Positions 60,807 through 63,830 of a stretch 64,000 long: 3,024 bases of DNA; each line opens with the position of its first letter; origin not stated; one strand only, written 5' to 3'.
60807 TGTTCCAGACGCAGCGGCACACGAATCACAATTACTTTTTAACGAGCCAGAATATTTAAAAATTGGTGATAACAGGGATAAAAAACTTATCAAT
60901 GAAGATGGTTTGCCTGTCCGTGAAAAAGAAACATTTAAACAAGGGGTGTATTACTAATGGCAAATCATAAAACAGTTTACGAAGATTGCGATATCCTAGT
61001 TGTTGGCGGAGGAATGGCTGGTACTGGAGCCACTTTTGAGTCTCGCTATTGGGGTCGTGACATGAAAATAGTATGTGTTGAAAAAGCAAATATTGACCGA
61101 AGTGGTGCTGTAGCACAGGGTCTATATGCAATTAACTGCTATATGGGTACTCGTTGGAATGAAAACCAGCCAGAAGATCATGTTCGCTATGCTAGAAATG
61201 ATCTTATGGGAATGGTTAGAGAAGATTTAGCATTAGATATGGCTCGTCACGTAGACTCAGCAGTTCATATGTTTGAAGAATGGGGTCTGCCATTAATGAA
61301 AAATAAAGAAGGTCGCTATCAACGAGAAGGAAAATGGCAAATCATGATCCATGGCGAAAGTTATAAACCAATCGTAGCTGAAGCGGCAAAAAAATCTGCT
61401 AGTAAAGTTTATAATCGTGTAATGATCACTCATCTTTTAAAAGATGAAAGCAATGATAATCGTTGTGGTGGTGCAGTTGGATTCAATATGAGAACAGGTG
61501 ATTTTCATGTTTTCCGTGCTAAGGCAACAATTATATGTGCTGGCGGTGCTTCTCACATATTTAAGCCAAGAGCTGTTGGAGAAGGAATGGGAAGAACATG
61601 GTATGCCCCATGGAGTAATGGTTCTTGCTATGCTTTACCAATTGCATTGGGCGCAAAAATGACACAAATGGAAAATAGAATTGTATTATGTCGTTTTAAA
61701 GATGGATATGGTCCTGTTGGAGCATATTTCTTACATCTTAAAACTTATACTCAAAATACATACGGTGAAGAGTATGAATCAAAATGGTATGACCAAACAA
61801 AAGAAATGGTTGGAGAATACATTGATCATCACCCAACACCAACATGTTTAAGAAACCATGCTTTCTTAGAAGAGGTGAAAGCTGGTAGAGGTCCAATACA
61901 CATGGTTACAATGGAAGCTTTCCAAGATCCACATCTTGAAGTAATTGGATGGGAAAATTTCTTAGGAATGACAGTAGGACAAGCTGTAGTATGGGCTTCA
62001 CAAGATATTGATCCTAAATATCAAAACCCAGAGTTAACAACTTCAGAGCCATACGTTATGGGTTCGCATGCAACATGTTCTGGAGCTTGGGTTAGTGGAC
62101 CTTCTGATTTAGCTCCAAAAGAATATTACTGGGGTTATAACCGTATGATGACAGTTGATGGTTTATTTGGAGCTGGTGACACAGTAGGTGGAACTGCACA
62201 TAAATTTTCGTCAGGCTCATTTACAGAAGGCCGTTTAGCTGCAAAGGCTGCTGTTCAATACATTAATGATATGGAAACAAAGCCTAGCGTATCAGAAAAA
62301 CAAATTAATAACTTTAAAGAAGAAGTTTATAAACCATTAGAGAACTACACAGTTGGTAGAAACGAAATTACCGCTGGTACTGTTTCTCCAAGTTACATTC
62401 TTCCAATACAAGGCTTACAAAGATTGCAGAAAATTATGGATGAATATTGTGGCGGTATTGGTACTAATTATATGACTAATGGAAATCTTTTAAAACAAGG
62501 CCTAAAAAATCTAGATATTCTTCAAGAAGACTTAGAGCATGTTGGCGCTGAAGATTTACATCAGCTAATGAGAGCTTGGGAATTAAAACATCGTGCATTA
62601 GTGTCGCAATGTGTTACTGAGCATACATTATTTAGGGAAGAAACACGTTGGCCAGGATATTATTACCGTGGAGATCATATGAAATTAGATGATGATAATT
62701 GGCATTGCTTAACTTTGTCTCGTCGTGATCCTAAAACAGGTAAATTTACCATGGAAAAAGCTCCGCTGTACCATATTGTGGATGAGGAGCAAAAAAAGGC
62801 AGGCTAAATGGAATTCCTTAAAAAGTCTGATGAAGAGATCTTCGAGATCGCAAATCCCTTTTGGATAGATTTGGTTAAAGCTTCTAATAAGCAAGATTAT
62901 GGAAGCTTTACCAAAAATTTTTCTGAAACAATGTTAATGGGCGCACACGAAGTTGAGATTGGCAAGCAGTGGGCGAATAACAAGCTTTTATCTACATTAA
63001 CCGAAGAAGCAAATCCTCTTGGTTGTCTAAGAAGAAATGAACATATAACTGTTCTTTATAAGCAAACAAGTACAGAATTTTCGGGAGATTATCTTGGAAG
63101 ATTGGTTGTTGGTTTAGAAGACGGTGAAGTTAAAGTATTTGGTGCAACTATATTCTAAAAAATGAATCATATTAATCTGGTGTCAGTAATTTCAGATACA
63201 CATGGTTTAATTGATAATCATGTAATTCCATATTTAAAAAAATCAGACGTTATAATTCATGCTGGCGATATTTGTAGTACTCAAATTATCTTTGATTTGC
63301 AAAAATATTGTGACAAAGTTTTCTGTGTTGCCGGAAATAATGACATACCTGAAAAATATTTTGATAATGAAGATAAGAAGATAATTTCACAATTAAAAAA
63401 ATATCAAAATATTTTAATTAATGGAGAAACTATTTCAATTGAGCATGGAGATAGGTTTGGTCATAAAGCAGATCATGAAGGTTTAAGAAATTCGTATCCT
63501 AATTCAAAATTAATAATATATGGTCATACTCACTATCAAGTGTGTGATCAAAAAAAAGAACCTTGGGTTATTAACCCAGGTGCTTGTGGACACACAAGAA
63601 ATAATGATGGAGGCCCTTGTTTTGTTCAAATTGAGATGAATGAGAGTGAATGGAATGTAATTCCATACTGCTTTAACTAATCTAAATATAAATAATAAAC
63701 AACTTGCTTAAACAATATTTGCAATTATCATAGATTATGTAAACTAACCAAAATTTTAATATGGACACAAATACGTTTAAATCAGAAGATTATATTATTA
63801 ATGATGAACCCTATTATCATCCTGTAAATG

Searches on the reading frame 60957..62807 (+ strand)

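Call 40: search_protein_families(library=ncbifam, max_evalue=1e-20, proteins=[window:60957-62807:+])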
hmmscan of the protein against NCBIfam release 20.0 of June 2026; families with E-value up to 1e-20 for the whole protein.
window:60957-62807:+ (616 aa): 8 families
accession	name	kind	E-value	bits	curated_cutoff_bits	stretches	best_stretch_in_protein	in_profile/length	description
TIGR02061.1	aprA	equivalog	1.2e-296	985.2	641.75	1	12-608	1-616/616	adenylyl-sulfate reductase subunit alpha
NF005331.0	PRK06854.1-2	equivalog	8.8e-128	427.2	557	1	10-601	9-551/563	adenylyl-sulfate reductase subunit alpha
NF006131.0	PRK08275.1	equivalog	8.2e-68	229.1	587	1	4-607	4-555/577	fumarate reductase/succinate dehydrogenase flavoprotein subunit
NF010374.0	PRK13800.1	equivalog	2.9e-37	128.4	1196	1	7-604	10-557/898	fumarate reductase/succinate dehydrogenase flavoprotein subunit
TIGR01812.1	sdhA_frdA_Gneg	subfamily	9e-26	90.4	567.3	0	12-205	1-197/568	succinate dehydrogenase or fumarate reductase, flavoprotein subunit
NF005866.0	PRK07803.1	equivalog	8.7e-24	83.6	819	0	398-609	403-603/631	fumarate reductase/succinate dehydrogenase flavoprotein subunit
NF004900.0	PRK06263.1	equivalog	7.1e-23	81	718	0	143-203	144-202/546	fumarate reductase (CoM/CoB) subunit TfrA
NF004724.0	PRK06069.1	subfamily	9.1e-23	80.3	826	0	11-203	6-204/577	succinate dehydrogenase/fumarate reductase flavoprotein subunit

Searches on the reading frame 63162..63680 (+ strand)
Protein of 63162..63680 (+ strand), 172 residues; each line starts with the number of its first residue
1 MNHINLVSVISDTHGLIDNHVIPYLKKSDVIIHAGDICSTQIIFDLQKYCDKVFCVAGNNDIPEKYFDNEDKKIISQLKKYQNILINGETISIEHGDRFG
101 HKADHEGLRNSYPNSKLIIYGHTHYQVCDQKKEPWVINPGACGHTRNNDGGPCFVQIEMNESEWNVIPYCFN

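Call 51: search_protein_families(library=pfam, max_evalue=0.00001, proteins=[window:63162-63680:+])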
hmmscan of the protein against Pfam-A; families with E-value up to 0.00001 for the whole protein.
window:63162-63680:+ (172 aa): 2 families
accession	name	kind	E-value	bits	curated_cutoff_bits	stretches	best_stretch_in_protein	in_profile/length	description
PF12850.12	Metallophos_2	-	1.6e-26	93.6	27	1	7-158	3-150/154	Calcineurin-like phosphoesterase superfamily domain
PF00149.33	Metallophos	-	2.3e-06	28.6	21.5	0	9-124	5-189/191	Calcineurin-like phosphoesterase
